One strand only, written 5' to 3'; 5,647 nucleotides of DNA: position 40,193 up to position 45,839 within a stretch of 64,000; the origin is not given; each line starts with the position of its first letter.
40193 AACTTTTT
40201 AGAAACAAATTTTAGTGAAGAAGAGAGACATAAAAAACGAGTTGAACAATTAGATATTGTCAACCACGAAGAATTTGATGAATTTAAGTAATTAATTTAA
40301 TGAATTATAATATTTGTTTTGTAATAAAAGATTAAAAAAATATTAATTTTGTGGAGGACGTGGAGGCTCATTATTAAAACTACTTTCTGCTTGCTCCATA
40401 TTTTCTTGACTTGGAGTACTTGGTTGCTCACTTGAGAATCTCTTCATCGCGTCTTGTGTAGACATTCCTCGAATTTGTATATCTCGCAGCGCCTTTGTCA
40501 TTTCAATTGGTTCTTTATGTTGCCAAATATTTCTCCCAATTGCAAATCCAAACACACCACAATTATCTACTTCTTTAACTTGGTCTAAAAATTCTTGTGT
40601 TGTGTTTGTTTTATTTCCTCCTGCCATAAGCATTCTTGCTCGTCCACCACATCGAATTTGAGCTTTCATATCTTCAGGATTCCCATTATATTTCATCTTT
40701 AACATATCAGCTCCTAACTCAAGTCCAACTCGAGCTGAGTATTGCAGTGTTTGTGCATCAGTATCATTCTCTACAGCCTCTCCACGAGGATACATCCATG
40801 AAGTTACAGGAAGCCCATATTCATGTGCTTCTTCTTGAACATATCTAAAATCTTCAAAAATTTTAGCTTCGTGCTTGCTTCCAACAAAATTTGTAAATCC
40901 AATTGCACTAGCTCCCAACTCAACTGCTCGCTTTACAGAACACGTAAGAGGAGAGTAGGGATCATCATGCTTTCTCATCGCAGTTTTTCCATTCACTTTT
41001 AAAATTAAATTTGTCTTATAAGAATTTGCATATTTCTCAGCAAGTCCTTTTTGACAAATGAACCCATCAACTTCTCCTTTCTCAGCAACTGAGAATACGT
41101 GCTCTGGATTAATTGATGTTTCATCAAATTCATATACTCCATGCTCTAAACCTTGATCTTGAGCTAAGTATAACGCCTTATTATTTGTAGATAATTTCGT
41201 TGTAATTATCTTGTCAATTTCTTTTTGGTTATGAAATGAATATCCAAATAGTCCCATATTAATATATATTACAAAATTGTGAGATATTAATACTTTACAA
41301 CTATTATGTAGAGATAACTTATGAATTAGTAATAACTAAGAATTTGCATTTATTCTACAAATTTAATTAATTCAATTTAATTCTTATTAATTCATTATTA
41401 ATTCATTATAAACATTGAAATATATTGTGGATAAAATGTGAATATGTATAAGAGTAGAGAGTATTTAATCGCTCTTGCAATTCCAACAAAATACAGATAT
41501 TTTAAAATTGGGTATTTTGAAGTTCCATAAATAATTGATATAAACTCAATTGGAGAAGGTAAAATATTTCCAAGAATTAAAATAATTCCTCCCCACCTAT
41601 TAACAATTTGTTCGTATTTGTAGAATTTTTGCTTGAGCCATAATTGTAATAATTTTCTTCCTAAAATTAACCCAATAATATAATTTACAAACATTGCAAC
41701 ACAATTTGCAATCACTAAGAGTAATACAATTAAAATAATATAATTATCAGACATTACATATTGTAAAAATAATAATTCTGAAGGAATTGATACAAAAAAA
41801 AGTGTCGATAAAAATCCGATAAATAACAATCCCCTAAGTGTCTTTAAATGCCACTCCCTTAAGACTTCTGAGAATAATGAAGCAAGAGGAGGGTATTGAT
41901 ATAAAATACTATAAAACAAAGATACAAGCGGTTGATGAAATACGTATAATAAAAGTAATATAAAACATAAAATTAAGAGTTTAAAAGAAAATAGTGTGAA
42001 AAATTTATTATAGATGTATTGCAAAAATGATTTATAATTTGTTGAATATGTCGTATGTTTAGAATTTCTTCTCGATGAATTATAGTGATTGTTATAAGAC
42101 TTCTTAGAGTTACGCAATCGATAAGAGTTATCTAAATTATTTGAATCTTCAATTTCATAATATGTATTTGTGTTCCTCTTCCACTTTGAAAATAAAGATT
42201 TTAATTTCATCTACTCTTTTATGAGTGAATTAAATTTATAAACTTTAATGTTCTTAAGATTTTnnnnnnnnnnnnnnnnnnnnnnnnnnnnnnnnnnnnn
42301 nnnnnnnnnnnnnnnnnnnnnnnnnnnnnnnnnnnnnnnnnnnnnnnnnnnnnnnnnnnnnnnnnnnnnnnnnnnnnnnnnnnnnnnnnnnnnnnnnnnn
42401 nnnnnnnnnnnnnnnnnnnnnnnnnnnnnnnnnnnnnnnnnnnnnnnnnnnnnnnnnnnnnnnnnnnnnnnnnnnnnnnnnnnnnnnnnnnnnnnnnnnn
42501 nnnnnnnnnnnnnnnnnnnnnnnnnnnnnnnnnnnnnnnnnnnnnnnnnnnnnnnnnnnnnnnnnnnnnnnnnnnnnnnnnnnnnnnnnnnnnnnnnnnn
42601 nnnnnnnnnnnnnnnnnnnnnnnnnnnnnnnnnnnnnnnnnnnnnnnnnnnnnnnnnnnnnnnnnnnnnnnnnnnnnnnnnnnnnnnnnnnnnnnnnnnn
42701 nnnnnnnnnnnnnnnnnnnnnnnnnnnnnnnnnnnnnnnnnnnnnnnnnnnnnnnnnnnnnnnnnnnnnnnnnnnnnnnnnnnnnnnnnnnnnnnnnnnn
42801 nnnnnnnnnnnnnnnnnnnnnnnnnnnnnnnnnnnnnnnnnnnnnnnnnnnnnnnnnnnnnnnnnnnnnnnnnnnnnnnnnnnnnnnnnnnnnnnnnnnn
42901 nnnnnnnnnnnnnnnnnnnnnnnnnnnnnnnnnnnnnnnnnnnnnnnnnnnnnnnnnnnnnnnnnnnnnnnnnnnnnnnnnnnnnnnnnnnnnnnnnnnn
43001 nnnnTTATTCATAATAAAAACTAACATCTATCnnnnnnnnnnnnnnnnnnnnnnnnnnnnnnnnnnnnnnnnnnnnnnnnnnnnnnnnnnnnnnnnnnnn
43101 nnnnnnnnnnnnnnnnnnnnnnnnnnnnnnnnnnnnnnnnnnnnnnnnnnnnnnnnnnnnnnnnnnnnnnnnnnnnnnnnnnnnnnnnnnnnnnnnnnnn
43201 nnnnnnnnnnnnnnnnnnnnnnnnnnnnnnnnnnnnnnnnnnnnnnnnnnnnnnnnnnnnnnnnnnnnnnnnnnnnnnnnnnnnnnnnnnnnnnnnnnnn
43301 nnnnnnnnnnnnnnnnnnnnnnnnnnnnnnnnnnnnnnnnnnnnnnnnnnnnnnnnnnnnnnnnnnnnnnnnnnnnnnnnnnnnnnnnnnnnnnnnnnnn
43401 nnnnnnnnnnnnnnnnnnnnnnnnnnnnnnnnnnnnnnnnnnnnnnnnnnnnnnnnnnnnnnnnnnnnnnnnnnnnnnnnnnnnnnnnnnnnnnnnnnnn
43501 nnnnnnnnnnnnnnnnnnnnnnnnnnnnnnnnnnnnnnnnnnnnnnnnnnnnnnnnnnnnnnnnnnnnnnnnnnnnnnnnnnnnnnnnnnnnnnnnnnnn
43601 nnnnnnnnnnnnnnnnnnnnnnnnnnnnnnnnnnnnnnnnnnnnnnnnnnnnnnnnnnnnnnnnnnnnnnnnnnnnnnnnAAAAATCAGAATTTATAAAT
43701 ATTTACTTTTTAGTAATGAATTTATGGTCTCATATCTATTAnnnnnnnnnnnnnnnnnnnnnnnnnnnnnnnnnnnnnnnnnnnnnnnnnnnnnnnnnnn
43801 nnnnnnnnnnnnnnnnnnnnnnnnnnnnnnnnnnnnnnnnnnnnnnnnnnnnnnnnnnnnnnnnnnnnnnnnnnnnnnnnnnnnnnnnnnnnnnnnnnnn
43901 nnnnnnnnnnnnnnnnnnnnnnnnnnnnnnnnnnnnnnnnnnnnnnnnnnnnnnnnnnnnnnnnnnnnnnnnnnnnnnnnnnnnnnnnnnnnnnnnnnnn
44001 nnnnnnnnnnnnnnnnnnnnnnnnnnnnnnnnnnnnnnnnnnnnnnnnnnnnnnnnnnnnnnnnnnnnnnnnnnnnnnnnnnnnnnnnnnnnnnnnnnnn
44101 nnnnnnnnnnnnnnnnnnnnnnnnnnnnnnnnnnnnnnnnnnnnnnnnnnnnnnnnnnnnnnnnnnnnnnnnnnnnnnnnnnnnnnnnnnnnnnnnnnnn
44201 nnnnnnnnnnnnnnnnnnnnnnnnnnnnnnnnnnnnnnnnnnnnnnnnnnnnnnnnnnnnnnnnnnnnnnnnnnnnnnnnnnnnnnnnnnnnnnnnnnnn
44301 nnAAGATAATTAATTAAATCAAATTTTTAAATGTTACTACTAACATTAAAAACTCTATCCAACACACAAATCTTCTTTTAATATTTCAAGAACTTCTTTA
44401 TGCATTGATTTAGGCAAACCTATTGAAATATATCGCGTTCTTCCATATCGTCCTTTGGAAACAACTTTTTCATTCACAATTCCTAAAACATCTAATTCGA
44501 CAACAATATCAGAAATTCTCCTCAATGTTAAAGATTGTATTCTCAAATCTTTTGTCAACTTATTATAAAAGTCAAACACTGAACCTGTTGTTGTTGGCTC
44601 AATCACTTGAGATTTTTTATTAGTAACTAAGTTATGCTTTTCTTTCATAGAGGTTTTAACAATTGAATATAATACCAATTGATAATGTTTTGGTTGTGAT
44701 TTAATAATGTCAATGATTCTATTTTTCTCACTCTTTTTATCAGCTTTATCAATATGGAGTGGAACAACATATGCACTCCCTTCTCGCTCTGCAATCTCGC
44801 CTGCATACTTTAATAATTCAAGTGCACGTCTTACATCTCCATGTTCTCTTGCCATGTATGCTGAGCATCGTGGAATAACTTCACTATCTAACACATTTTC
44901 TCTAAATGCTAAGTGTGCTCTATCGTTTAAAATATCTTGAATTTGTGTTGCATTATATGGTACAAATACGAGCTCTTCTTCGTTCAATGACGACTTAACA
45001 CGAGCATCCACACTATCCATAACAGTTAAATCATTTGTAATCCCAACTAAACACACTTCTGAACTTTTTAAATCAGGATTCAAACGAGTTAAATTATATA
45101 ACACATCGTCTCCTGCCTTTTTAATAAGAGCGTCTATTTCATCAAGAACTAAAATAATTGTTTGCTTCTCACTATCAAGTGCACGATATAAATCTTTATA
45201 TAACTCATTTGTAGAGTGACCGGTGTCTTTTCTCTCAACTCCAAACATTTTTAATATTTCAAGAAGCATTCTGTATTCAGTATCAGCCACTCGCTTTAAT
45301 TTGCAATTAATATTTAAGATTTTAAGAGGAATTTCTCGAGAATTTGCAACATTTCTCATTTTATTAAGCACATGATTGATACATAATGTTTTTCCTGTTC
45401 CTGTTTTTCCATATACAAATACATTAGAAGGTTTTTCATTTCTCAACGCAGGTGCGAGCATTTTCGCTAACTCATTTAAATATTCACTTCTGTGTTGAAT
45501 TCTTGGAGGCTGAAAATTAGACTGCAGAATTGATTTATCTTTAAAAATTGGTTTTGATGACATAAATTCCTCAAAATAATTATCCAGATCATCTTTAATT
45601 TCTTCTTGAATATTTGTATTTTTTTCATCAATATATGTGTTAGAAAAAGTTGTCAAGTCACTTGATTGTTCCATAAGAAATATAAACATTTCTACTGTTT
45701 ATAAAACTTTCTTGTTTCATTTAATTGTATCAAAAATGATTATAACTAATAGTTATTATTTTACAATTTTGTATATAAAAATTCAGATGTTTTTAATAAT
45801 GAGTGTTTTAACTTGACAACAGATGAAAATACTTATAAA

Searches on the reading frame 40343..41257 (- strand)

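Call 64: search_protein_families(library=pfam, proteins=[window:40343-41257:-], max_evalue=0.001)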
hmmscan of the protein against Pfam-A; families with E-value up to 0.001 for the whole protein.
window:40343-41257:- (304 aa): 1 family
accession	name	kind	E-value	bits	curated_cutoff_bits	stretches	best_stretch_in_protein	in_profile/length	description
PF01791.15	DeoC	-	1.6e-32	113.4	23.8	1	31-247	4-229/229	DeoC/LacD family aldolase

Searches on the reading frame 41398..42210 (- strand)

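Call 64: search_protein_families(library=pfam, proteins=[window:41398-42210:-], max_evalue=0.001)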
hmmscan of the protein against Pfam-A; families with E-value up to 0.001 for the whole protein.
window:41398-42210:- (270 aa): 1 family
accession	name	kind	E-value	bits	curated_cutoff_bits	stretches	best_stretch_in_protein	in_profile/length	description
PF09335.16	VTT_dom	-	4.9e-10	40.4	33.9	1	144-257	3-121/123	VTT domain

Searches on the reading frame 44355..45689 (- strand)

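Call 54: search_protein_families(library=pfam, proteins=[window:44355-45689:-], max_evalue=0.001)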
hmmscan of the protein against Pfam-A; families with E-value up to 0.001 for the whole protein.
window:44355-45689:- (444 aa): 14 families
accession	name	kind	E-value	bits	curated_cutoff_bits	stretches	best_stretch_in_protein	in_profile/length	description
PF22703.2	Cdc6_lid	-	2.6e-23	82.1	27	1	251-317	1-67/68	Cdc6 AAA+ ATPase-type lid domain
PF09079.17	Cdc6_C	-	4.7e-20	71.8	25.1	1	328-428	2-91/96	CDC6, C terminal winged helix domain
PF13401.12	AAA_22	-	1.8e-12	48.2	27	1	87-216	5-122/130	AAA domain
PF00004.35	AAA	-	5.6e-10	40.2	21.2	1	91-231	2-118/131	ATPase family associated with various cellular activities (AAA)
PF13191.12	AAA_16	-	1.8e-09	38.7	32.6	1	66-206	4-161/167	AAA ATPase domain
PF05621.17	TniB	-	4.5e-09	36.4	22.4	1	68-226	17-171/189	Bacterial TniB protein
PF01637.24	ATPase_2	-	1.5e-06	28.6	33.2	1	80-218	13-154/225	ATPase domain predominantly from Archaea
PF07693.20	KAP_NTPase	-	2e-06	27.7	20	0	151-192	126-167/293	KAP family P-loop domain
PF22606.2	Cdc6-ORC-like_ATPase_lid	-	5.9e-06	26.5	27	1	245-303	1-59/60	Cdc6/ORC-like, ATPase lid domain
PF00931.28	NB-ARC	-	1.7e-05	24.7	23.5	1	82-185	13-109/248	NB-ARC domain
PF00270.35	DEAD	-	0.00012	22.3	26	0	86-204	13-146/167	DEAD/DEAH box helicase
PF19995.5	iSTAND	-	0.00038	21.3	24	0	85-191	24-131/163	inactive STAND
PF25201.1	nSTAND6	-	0.00065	20.2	27.7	0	85-181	16-107/148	Novel STAND NTPase 6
PF16796.11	Microtub_bd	-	0.00094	19.6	27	0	66-144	71-142/155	Microtubule binding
